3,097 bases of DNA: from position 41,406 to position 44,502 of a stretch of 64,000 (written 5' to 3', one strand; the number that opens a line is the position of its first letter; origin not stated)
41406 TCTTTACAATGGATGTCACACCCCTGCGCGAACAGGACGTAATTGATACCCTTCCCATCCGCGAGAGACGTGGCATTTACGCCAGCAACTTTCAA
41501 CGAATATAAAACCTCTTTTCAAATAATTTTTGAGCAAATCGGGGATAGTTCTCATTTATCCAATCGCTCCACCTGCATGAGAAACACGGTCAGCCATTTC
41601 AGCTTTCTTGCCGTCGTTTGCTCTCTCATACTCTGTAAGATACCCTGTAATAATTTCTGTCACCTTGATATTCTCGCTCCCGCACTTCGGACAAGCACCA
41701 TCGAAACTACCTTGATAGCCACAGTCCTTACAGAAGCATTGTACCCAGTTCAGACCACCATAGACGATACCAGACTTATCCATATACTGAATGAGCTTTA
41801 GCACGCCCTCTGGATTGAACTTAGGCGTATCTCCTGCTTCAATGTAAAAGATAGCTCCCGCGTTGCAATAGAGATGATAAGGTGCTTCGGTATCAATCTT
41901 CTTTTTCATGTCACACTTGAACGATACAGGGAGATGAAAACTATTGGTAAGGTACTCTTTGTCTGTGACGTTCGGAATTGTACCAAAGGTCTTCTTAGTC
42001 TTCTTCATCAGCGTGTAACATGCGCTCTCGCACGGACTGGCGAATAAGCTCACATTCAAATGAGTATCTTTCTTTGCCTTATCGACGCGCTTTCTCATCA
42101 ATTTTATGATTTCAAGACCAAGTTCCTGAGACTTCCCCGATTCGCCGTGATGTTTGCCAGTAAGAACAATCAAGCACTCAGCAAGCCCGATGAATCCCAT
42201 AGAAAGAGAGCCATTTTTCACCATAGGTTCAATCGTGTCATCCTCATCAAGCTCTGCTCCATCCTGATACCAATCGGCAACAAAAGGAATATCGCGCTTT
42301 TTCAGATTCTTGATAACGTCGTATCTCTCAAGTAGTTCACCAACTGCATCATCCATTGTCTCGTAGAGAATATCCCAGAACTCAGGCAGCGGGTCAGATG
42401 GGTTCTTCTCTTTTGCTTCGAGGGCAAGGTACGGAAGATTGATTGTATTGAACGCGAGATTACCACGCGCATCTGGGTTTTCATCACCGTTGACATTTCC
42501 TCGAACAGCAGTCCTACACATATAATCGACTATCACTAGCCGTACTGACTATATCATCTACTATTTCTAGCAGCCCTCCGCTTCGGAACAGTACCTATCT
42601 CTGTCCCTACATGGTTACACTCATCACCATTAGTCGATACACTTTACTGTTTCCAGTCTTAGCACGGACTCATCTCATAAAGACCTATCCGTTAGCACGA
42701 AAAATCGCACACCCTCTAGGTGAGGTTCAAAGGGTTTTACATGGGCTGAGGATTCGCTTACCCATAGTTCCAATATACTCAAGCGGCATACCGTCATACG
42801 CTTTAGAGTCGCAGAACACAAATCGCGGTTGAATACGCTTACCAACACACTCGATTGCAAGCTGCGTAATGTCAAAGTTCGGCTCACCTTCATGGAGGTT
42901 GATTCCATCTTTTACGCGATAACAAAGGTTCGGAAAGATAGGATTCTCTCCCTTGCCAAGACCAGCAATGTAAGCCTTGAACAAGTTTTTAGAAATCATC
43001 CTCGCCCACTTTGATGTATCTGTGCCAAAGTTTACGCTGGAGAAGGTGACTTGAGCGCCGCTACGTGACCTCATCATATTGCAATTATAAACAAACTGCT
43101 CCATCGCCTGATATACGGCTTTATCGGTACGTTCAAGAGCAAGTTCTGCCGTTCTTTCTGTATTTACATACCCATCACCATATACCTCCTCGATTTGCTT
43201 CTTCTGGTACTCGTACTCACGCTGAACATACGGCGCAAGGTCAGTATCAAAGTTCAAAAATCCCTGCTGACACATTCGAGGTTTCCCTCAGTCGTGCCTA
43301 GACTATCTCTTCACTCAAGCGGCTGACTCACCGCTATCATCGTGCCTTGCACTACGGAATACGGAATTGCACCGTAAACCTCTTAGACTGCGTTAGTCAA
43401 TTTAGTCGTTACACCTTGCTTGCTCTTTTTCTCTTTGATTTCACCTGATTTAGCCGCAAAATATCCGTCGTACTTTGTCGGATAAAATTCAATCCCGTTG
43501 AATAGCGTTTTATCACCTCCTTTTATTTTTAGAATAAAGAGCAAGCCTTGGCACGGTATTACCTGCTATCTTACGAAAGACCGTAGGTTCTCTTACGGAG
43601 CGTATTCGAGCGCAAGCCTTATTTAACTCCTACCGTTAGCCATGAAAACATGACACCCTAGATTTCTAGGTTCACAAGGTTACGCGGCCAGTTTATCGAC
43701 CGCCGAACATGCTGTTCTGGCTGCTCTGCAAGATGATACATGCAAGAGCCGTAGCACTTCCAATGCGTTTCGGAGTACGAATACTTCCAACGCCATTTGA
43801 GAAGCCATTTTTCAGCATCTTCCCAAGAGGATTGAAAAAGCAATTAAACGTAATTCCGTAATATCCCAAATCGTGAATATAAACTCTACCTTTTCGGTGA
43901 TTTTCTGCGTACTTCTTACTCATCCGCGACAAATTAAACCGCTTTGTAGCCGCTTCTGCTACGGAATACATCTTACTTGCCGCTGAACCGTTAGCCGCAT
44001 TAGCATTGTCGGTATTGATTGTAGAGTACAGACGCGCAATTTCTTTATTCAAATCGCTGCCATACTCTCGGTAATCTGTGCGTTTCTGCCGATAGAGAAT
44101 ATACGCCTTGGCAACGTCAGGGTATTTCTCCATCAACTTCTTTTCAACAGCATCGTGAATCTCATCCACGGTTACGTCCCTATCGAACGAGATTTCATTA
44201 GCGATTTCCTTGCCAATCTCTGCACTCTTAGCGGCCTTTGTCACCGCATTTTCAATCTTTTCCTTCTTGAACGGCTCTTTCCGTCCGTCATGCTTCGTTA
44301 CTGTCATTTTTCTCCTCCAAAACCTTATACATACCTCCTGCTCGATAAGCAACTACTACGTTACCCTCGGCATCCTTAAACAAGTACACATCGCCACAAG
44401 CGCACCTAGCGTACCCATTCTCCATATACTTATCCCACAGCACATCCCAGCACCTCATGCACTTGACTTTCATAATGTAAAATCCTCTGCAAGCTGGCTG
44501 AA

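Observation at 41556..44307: nrdD split into three exons by two short, ORF-less group I introns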

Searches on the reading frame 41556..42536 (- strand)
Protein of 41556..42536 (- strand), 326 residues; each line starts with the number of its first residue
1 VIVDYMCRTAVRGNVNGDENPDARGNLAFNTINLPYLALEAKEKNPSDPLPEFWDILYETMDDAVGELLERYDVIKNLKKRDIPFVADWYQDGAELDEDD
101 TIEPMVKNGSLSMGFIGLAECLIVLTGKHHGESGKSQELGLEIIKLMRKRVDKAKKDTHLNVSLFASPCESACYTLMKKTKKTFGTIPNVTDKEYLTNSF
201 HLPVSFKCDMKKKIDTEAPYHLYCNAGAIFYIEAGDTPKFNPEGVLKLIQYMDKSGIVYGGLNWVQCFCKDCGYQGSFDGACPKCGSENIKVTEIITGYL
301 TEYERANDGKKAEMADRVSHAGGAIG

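Call 6: search_protein_families(library=pfam, proteins=[window:41556-42536:-], max_evalue=0.01)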
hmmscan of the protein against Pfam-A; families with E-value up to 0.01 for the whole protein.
window:41556-42536:- (326 aa): 3 families
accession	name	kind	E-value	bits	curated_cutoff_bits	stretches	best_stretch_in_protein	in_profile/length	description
PF13597.11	NRDD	-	2.2e-83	281.3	26.2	1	7-320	264-562/562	Anaerobic ribonucleoside-triphosphate reductase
PF11230.13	YjjI-like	-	0.0001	21.2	23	1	113-251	295-422/485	Glycyl radical enzyme YjjI-like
PF01155.25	HypA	-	0.0054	17.2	28.9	0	265-294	69-101/112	Hydrogenase/urease nickel incorporation, metallochaperone, hypA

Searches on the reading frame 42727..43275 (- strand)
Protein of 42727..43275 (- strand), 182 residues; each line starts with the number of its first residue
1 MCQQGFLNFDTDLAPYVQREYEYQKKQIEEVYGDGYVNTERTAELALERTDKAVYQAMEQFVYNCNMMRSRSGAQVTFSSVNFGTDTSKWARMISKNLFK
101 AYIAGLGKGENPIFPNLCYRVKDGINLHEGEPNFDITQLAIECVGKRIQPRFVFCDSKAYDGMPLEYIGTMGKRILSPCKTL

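Call 6: search_protein_families(library=pfam, proteins=[window:42727-43275:-], max_evalue=0.01)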
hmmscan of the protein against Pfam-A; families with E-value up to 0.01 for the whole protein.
window:42727-43275:- (182 aa): 1 family
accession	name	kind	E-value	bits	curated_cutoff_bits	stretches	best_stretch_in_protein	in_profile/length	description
PF13597.11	NRDD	-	2.7e-38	132.4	26.2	1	4-159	106-247/562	Anaerobic ribonucleoside-triphosphate reductase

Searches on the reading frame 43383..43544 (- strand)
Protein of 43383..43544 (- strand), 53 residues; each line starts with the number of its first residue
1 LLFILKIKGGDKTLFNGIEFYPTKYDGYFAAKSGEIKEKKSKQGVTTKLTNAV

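Call 6: search_protein_families(library=pfam, proteins=[window:43383-43544:-], max_evalue=0.01)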
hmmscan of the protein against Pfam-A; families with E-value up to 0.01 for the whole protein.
window:43383-43544:- (53 aa): 0 families

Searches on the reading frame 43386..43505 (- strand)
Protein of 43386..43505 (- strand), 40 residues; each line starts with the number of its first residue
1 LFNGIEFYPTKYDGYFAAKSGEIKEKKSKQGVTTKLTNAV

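Call 65: search_protein_families(library=pfam, proteins=[window:43386-43505:-], max_evalue=1)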
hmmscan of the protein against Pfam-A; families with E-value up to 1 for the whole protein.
seq(40 aa): 0 families

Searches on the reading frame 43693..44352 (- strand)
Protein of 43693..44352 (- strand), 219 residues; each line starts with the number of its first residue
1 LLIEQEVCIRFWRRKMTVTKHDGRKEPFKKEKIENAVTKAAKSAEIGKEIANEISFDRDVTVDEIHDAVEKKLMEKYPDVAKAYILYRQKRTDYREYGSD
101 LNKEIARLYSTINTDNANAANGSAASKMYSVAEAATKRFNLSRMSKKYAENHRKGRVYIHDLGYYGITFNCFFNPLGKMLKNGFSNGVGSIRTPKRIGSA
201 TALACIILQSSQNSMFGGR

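Call 6: search_protein_families(library=pfam, proteins=[window:43693-44352:-], max_evalue=0.01)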
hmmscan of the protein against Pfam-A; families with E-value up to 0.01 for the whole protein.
window:43693-44352:- (219 aa): 2 families
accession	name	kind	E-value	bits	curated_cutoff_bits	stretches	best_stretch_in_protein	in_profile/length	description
PF13597.11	NRDD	-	8.3e-24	84.6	26.2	1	115-218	1-105/562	Anaerobic ribonucleoside-triphosphate reductase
PF03477.21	ATP-cone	-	2.9e-21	76.2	25.8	1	16-92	1-87/88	ATP cone domain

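Call 52: find_encoding_contigs(protein=window:43693-44307:-, flank=6000, max_places=8)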
Protein window:43693-44307:- (204 aa): 2 contigs read that carry it; 1 place shown.
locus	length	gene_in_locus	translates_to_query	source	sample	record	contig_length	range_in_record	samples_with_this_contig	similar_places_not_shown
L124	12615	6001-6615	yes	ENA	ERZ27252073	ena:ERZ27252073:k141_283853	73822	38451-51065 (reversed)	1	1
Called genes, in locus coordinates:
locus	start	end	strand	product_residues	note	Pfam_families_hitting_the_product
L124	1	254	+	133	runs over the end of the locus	-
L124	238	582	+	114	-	-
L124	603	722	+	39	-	-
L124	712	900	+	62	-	-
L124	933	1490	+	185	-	-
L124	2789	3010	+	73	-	-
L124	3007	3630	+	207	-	PF00692:dUTPase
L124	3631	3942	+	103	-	-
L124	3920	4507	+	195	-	-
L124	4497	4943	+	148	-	-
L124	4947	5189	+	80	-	-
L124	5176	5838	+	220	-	PF02562:PhoH, PF13245:AAA_19 (weak), PF13604:AAA_30 (faint)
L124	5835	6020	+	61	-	-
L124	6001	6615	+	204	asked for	PF03477:ATP-cone, PF13597:NRDD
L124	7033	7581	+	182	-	PF13597:NRDD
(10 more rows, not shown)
